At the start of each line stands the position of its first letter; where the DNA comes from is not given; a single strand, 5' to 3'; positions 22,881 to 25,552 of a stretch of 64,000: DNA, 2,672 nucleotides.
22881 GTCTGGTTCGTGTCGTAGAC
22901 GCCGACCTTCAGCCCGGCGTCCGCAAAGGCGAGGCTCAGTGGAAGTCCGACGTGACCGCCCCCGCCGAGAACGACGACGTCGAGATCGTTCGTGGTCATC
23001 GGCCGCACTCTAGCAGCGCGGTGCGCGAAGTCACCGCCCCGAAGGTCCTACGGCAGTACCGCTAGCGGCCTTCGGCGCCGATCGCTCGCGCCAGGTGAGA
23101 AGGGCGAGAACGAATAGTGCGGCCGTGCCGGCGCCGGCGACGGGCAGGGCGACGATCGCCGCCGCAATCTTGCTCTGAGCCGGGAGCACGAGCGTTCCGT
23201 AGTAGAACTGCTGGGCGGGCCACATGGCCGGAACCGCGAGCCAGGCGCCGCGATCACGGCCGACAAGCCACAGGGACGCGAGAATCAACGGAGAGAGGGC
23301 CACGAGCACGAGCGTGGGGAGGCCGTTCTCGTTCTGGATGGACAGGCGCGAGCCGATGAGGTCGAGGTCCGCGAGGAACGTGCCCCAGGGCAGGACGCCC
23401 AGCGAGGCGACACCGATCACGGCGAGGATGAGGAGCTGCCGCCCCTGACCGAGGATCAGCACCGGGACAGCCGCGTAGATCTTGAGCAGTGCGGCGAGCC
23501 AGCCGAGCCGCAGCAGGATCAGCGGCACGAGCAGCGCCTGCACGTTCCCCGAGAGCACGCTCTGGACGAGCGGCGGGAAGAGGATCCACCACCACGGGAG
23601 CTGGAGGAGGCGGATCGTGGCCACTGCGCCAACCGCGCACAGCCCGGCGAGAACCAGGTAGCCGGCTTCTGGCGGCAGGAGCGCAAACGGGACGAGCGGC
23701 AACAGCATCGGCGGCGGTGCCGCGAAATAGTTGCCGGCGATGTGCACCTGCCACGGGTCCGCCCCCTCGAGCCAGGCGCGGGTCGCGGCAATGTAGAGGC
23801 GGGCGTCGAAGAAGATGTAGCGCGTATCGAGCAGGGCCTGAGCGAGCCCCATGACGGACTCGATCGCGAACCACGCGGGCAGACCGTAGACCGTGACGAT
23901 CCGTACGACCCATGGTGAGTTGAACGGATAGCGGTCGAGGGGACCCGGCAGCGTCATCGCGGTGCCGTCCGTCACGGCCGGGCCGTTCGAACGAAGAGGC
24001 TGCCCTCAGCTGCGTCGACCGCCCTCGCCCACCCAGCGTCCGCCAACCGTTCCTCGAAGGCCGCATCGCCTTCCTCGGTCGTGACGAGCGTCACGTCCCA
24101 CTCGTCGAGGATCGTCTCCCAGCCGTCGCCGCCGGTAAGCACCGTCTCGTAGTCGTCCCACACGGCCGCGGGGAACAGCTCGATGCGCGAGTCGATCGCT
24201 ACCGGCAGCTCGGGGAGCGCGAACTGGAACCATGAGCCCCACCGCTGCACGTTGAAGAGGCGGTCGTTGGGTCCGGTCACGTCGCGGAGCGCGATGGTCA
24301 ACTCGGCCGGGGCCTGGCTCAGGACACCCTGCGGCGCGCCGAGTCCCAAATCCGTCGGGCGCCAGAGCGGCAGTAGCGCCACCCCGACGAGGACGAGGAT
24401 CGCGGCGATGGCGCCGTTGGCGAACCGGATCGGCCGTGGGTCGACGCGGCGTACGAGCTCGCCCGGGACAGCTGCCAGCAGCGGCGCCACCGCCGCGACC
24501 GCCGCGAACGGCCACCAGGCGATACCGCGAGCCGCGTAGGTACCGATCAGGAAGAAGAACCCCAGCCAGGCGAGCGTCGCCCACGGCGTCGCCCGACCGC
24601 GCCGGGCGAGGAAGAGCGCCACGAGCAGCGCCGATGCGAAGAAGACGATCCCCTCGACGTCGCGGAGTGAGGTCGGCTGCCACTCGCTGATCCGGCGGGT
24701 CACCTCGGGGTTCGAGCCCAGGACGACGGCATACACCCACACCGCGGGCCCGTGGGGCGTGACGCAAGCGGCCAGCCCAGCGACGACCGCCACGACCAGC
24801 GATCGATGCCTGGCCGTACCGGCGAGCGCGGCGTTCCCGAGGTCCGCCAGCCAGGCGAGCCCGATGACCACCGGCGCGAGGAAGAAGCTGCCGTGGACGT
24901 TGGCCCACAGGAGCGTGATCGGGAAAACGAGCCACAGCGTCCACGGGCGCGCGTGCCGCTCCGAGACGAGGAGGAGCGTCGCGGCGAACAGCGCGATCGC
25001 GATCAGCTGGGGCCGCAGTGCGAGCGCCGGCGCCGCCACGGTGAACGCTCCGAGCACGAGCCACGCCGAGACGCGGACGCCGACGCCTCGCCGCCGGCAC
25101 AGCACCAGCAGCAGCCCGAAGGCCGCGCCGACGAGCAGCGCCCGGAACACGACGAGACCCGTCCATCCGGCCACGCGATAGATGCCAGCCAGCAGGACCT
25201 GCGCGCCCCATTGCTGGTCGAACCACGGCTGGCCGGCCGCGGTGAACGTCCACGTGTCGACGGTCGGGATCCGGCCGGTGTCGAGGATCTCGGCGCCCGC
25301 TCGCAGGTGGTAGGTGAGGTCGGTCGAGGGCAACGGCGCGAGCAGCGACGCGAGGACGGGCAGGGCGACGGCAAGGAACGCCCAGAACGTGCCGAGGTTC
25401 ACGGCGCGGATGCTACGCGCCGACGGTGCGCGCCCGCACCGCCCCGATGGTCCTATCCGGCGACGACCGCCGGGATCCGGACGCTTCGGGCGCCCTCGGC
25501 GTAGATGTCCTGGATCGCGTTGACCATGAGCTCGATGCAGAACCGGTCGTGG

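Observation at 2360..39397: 37-kb envelope-glycan super-locus packed with GT-C-type membrane glycosyltransferase candidates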

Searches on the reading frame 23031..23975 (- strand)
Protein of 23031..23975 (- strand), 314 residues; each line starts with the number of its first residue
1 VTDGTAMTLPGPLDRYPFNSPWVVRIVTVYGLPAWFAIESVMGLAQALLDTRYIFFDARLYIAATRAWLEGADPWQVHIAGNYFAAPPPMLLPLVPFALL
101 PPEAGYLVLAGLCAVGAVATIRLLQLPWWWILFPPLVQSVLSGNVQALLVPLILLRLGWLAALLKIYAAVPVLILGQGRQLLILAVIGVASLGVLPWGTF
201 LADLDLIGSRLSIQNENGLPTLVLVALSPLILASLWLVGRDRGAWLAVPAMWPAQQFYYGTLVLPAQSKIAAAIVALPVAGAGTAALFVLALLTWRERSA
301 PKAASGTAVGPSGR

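Call 7: search_protein_families(library=pfam, proteins=[window:23031-23975:-], max_evalue=0.01)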
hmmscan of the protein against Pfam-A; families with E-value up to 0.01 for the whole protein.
window:23031-23975:- (314 aa): 0 families
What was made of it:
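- On STT3/AglB/PglB oligosaccharyltransferases: 23972-25402 has no Pfam STT3 hit (call 7).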

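Call 16: search_protein_families(library=ncbifam, proteins=[window:23031-23975:-], max_evalue=1)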
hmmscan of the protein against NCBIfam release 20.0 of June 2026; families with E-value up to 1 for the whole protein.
window:23031-23975:- (314 aa): 0 families

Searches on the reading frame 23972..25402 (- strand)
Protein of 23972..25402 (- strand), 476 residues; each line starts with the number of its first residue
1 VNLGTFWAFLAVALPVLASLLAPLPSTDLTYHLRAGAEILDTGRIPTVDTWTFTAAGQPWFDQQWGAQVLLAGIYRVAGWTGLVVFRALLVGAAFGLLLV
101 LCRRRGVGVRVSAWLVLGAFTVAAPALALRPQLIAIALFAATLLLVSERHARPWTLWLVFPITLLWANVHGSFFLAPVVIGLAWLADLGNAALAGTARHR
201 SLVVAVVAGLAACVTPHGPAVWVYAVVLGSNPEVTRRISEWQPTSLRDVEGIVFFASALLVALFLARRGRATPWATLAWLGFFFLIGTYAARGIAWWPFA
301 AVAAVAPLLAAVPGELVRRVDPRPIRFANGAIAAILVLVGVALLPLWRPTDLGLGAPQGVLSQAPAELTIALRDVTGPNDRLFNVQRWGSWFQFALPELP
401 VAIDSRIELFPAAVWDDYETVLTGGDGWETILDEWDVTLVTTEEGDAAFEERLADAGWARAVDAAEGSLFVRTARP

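Call 7: search_protein_families(library=pfam, proteins=[window:23972-25402:-], max_evalue=0.01)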
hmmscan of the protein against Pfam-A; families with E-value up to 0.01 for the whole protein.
window:23972-25402:- (476 aa): 0 families

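Call 13: find_related_loci(query=window:23972-25402:-, collection=genome_contigs, flank=10000)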
Query window:23972-25402:- (476 aa) in genome_contigs; peptide patterns used: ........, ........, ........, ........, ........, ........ (x = any residue, [..] = any of these).
341 stretches matched a pattern; 305 encode a relative of the query (tblastn E <= 1e-3); the best 80 are kept; 80 distinct loci.
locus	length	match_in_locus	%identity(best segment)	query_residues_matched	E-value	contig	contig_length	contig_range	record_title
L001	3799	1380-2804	60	1-475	4e-173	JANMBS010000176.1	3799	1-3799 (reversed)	MAG: Thermomicrobiales bacterium isolate OTE_1_metabat_29 OTE_1_k141_790855, whole genome shotgun sequence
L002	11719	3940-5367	59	1-475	9e-162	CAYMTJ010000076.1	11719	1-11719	MAG TPA_asm: uncultured Anaerolineaceae bacterium isolate SRP150892_co2_486 genome assembly, contig: NODE_8223_length_11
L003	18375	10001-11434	54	1-475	2e-158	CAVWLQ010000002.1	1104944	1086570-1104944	MAG: uncultured Chloroflexia bacterium isolate MFD09368.bin.2.48 genome assembly, contig: contig_13805, whole genome sho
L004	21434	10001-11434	54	1-475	1e-155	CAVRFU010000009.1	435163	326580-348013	MAG: uncultured Chloroflexia bacterium isolate MFD00392.bin.2.99 genome assembly, contig: contig_280, whole genome shotg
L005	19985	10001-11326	61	1-439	8e-154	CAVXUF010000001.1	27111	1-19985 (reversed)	MAG: uncultured Chloroflexia bacterium isolate MFD04651.bin.2.42 genome assembly, contig: contig_29014, whole genome sho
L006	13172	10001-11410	56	1-475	8e-151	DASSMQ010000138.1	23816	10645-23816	MAG TPA_asm: Candidatus Limnocylindrales bacterium isolate SMAG_U1202 k141_1071377, whole genome shotgun sequence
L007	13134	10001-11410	60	1-475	9e-151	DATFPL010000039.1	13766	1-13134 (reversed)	MAG TPA_asm: Candidatus Limnocylindrales bacterium isolate SMAG_U9302 k141_900382, whole genome shotgun sequence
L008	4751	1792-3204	52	1-475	2e-150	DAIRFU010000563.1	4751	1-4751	MAG TPA_asm: Kofleriaceae bacterium isolate CTOTU27534 NODE_4713_length_4751_cov_5.270443, whole genome shotgun sequence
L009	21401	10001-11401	56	1-472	3e-142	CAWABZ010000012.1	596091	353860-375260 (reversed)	MAG: uncultured Chloroflexia bacterium isolate MFD09267.bin.2.90 genome assembly, contig: contig_65362, whole genome sho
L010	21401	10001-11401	54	1-472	2e-142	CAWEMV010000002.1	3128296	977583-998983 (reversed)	MAG: uncultured Chloroflexia bacterium isolate MFD02360.bin.2.141 genome assembly, contig: contig_446, whole genome shot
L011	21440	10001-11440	52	1-476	6e-139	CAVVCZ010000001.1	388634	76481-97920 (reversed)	MAG: uncultured Chloroflexia bacterium isolate MFD02242.bin.1.368 genome assembly, contig: contig_1147, whole genome sho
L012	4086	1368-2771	57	1-469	1e-141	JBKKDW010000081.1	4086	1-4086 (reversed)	MAG: Candidatus Limnocylindrales bacterium isolate swi_bin.91 k127_5864500, whole genome shotgun sequence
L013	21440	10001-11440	52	1-476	2e-136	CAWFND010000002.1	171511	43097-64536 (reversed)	MAG: uncultured Chloroflexia bacterium isolate MFD03975.bin.3.589 genome assembly, contig: contig_124288, whole genome s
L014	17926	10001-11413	52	1-475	2e-136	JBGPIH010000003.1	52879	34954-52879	MAG: Candidatus Limnocylindria bacterium isolate OBJ_0618_7090110_339 k141_2597193_length_52879_cov_26.0344, whole genom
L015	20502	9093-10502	53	1-471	2e-135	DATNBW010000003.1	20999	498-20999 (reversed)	MAG TPA_asm: Verrucomicrobiia bacterium isolate SMAG_U11198 k141_3836047, whole genome shotgun sequence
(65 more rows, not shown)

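Call 16: search_protein_families(library=ncbifam, proteins=[window:23972-25402:-], max_evalue=1)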
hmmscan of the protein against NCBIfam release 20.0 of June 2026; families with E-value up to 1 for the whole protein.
window:23972-25402:- (476 aa): 0 families

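Call 39: find_homologous_proteins(query=window:23972-25402:-, max_evalue=0.00001)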
Query window:23972-25402:- (476 aa): 1433 proteins with E <= 0.00001 among 8000 candidates; the best 120 are listed.
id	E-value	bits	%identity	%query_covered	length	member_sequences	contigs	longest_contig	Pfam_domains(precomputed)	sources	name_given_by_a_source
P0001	0.0e+0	1034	100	100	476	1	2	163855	-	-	-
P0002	4.0e-194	664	65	100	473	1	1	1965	-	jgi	jgi:hypothetical protein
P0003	6.6e-191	654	65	99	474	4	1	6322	-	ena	-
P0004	1.6e-189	649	64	100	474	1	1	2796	-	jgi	jgi:hypothetical protein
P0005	2.8e-187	642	63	93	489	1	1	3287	-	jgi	jgi:hypothetical protein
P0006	7.9e-182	624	63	100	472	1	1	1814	-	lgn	-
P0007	1.3e-181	623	62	100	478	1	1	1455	-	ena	-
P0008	2.0e-181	622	64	99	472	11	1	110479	-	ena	-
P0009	7.9e-180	617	62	99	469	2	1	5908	-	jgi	jgi:hypothetical protein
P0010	5.8e-179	614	63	99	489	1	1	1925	-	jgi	jgi:hypothetical protein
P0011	1.5e-178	613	61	100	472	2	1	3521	-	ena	-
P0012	2.2e-178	612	61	99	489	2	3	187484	-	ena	-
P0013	3.9e-178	611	63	99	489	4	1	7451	-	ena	-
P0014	8.2e-178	610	62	99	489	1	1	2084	-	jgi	jgi:hypothetical protein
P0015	2.7e-177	609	62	99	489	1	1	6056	-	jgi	jgi:hypothetical protein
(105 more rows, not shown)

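Call 50: predict_structure(alignment_id=A8)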
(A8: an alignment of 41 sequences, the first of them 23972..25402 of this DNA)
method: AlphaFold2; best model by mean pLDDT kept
length: 476 residues; sequences in the alignment: 41
mean_pLDDT: 92.3   pTM: 0.91
mean pLDDT of the five models: 92.3, 90.4, 90.5, 89.1, 88.7
residues with pLDDT >= 90: 379; 70-90: 85; 50-70: 12; < 50: 0
segments of 3 or more residues with pLDDT < 50: none
pLDDT, mean of each block of 10 residues (from residue 1): 93 96 92 96 92 89 92 97 96 98 94 97 85 95 96 95 96 94 91 78 95 90 84 80 91 97 95 95 95 93 93 62 94 95 91 93 96 95 95 96 87 92 95 96 95 97 96 83
secondary structure, 60 per line:
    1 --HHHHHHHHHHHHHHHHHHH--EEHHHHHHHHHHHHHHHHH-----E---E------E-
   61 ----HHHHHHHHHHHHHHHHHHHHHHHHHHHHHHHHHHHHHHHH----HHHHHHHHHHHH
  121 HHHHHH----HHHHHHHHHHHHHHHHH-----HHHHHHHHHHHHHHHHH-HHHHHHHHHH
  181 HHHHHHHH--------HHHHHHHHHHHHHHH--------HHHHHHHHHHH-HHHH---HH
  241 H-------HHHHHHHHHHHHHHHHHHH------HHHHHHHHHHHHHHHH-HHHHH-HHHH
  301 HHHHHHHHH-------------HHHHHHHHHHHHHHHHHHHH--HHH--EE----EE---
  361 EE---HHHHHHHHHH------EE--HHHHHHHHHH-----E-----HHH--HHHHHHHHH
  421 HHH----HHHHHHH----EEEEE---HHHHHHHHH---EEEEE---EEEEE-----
elements in order: H3-21 H26-42 H65-104 H109-126 H131-147 H153-169 H171-188 H197-211 H220-230 H232-235 H249-267 H274-289 H291-295 H297-309 H323-342 H366-375 H386-395 H412-423 H428-434 E439-443 H447-455 E459-463 E467-471
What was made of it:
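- On STT3/AglB/PglB oligosaccharyltransferases: Its C-terminal domain is about 130 aa (call 50).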

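Call 53: fold_search(model_id=the predicted structure, library=pdb)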
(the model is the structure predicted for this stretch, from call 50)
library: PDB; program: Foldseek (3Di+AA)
matches with E <= 10: 218; with E <= 0.001: 24
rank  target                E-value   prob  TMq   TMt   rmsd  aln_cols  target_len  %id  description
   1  8age_A                8.9e-08  1.00  0.62  0.48  10.0       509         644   12  Structure of yeast oligosaccharylransferase complex with acceptor peptide bound (released 2022-12-07)
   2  8agb_A                7.0e-07  1.00  0.58  0.45  12.0       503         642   14  Structure of yeast oligosaccharylransferase complex with lipid-linked oligosaccharide bound (released 2022-12-07)
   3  6c26_A                1.2e-06  1.00  0.57  0.44  11.8       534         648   14  The Cryo-EM structure of a eukaryotic oligosaccharyl transferase complex (released 2018-01-31)
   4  9n9j_I                1.5e-06  1.00  0.58  0.41  12.9       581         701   10  Structure of a GRP94 folding intermediate engaged with a CCDC134- and FKBP11-bound secretory translocon (released 2025-11-19)
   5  8agc_A                1.9e-06  1.00  0.62  0.45   8.4       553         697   12  Structure of yeast oligosaccharylransferase complex with lipid-linked oligosaccharide and non-acceptor peptide bound (released 2022-12-07)
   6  6ezn_F                1.9e-06  1.00  0.57  0.44  11.3       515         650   14  Cryo-EM structure of the yeast oligosaccharyltransferase (OST) complex (released 2018-01-17)
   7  7oci_F                2.3e-06  1.00  0.57  0.45  11.4       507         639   13  Cryo-EM structure of yeast Ost6p containing oligosaccharyltransferase complex (released 2022-02-16)
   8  8pn9_A                3.1e-06  1.00  0.61  0.47   8.1       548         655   11  Structure of human oligosaccharyltransferase OST-A complex bound to NGI-1 (released 2024-05-08)
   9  6s7t_A                3.1e-06  1.00  0.57  0.41   8.9       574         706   12  Cryo-EM structure of human oligosaccharyltransferase complex OST-B (released 2019-12-18)
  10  6s7o_A                6.2e-06  1.00  0.60  0.46   8.6       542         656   12  Cryo-EM structure of human oligosaccharyltransferase complex OST-A (released 2019-12-18)
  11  8b6l_I                9.5e-06  1.00  0.60  0.43  12.4       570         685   11  Subtomogram average of the human Sec61-TRAP-OSTA-translocon (released 2022-12-07)
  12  5gmy_A                1.3e-05  1.00  0.47  0.29  14.9       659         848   13  Crystal structure of the Archaeoglobus fulgidus oligosaccharyltransferase (O29867_ARCFU) tethered with an acceptor pep (released 2017-02-01)
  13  7zlh_A                1.8e-05  1.00  0.52  0.40  11.4       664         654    8  Cryo-EM structure of C-mannosyltransferase CeDPY19, in apo state, bound to CMT2-Fab and anti-Fab nanobody (released 2023-01-11)
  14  7zlg_A                2.4e-05  1.00  0.53  0.41  10.3       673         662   10  Cryo-EM structure of C-mannosyltransferase CeDPY19, in complex with acceptor peptide and bound to CMT2-Fab and anti-Fa (released 2023-01-11)
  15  3wak                  2.5e-05  1.00  0.55  0.33  12.1       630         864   12  Crystal structure of the Archaeoglobus fulgidus oligosaccharyltransferase (O29867_ARCFU) in the apo form (released 2013-10-30)
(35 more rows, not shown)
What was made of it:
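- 23972..25402 (-): GT-C-fold enzyme from a large family with no Pfam or NCBIfam match. Foldseek matches: STT3 9e-8, DPY19, AglB, PglB, AftD, AftA, ArnT (calls 50, 53).
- Closest known: Pilin-adjacent glycosyltransferases of Pseudomonas. Same: The fold is closest to oligosaccharyltransferases (call 53).
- Checked: All 31 best PDB matches are GT-C enzymes, led by STT3 at E 9e-8 (calls 50, 53).
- The best structural matches of 23972-25402 are the protein-glycosylating GT-C enzymes STT3, DPY19, AglB and PglB (call 53).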

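Call 82: find_encoding_contigs(protein=window:23972-25402:-, flank=2000, max_places=3)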
Protein window:23972-25402:- (476 aa): 2 contigs read that carry it; 2 places shown.
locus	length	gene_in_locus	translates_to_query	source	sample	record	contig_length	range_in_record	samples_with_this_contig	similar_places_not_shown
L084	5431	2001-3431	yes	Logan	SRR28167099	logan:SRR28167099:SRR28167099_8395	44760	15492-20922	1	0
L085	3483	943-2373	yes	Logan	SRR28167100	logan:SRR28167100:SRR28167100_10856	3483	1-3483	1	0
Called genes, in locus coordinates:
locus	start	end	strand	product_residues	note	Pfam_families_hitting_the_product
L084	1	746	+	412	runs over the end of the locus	PF07395:Mig-14 (weak), PF13480:Acetyltransf_6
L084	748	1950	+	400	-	PF13439:Glyco_transf_4, PF13579:Glyco_trans_4_4, PF20706:GT4-conflict (weak), PF00534:Glycos_transf_1, PF13692:Glyco_trans_1_4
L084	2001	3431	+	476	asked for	-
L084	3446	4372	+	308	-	-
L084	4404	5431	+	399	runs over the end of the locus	PF03446:NAD_binding_2 (faint), PF03721:UDPG_MGDP_dh_N, PF00984:UDPG_MGDP_dh, PF03720:UDPG_MGDP_dh_C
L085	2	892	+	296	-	?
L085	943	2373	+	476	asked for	-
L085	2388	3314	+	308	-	-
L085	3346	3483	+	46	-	?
